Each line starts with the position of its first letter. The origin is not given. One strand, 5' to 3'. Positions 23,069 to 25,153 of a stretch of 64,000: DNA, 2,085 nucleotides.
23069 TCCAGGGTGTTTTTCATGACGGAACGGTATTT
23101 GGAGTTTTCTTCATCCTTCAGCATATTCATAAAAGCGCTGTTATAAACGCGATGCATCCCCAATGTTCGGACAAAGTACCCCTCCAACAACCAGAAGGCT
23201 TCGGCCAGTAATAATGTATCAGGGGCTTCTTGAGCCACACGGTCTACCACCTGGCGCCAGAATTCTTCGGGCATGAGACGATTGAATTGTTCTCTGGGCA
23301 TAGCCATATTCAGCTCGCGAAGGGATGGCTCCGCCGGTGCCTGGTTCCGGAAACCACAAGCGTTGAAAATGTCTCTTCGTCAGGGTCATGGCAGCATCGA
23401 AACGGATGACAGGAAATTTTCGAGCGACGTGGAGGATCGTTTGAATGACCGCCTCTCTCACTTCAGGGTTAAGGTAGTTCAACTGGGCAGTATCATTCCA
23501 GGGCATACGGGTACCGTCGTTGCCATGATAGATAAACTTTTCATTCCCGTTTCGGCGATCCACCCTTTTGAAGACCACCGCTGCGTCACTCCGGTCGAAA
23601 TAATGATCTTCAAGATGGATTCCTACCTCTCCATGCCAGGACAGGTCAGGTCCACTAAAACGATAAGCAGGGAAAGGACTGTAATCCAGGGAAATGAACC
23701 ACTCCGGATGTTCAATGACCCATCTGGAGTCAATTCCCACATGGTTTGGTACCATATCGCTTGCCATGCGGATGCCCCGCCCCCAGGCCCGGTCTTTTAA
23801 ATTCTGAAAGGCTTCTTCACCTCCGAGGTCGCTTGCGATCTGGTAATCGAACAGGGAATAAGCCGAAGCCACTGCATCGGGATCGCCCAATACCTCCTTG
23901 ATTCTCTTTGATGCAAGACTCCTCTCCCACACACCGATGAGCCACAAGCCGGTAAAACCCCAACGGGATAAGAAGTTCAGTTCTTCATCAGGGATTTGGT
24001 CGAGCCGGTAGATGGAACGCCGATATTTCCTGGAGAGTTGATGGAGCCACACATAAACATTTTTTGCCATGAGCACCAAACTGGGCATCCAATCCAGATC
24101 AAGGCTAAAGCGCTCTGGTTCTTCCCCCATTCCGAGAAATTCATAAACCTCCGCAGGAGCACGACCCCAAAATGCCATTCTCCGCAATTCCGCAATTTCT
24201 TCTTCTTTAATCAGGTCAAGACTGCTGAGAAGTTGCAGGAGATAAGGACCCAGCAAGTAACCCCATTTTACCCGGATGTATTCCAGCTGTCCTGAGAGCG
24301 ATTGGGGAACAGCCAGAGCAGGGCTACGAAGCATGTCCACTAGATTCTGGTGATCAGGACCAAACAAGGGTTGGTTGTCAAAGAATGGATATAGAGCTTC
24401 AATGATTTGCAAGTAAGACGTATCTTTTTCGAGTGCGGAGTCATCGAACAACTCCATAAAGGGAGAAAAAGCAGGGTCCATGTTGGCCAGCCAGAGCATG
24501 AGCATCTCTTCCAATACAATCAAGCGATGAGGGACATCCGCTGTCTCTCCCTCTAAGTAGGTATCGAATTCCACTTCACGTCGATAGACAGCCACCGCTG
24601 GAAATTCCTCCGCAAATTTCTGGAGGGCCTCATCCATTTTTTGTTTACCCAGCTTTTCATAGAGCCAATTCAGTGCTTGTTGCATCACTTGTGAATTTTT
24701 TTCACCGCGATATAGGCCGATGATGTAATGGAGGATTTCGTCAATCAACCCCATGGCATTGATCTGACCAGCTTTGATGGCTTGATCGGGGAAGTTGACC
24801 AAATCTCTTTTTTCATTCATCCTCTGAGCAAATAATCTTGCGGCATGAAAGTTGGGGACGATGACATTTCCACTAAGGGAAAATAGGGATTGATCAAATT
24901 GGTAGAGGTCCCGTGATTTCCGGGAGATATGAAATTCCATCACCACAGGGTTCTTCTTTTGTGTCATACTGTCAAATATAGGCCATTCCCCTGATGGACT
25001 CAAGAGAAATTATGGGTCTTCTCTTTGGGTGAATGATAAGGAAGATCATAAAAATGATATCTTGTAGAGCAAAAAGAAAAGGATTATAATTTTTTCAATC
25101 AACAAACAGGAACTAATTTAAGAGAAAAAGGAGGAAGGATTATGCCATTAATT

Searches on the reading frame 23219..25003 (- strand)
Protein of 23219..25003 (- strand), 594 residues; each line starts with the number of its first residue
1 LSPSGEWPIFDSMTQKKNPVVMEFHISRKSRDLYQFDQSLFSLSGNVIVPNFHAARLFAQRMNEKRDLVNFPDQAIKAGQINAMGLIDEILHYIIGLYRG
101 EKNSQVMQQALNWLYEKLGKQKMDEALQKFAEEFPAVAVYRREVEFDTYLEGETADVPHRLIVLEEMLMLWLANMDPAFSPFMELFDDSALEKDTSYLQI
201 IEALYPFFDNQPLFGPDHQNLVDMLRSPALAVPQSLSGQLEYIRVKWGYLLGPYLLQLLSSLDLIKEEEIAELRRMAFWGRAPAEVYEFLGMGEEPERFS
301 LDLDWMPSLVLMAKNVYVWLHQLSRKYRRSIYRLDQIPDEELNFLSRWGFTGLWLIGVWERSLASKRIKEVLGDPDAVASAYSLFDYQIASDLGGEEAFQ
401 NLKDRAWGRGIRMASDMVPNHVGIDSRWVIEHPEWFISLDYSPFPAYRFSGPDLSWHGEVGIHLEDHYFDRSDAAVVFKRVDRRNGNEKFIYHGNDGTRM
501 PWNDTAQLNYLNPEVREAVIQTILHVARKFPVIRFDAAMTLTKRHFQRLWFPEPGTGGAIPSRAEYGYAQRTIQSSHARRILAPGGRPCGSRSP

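Call 68: search_protein_families(library=pfam, proteins=[window:23219-25003:-], max_evalue=0.0001)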
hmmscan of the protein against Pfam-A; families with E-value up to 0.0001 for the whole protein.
window:23219-25003:- (594 aa): 1 family
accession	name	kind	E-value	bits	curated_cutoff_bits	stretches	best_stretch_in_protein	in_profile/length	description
PF00128.31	Alpha-amylase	-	2.2e-07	30.9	22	1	340-435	23-105/446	Alpha amylase, catalytic domain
